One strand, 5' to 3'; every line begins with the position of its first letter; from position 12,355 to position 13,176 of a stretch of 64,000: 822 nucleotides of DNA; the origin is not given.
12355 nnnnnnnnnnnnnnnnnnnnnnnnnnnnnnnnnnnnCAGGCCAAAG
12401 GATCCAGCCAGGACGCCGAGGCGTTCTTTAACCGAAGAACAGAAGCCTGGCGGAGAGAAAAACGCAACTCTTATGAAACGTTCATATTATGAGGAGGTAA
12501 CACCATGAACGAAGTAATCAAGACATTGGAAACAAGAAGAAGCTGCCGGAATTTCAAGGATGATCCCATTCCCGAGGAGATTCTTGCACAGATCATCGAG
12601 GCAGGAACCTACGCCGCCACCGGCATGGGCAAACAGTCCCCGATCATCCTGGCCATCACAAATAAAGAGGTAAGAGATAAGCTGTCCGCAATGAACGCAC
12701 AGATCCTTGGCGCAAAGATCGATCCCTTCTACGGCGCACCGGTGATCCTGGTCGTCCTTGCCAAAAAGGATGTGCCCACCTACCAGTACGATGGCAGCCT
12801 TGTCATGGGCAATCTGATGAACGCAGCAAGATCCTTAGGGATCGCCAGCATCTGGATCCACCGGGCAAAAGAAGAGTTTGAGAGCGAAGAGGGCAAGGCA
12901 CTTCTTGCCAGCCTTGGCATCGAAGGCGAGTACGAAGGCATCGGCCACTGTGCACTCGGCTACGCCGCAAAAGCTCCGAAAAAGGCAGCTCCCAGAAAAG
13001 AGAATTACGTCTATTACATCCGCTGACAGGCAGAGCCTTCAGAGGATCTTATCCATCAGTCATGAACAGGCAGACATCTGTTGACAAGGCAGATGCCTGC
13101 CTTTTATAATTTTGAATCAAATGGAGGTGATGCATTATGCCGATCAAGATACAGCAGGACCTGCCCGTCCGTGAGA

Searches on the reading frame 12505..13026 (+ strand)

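Call 91: search_protein_families(library=pfam, proteins=[window:12505-13026:+], max_evalue=0.00001)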
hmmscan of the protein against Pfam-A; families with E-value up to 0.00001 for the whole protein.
window:12505-13026:+ (173 aa): 1 family
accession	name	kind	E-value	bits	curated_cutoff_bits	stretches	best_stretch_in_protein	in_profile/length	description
PF00881.29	Nitroreductase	-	6.2e-20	72.5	23.5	1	9-153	2-167/167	Nitroreductase family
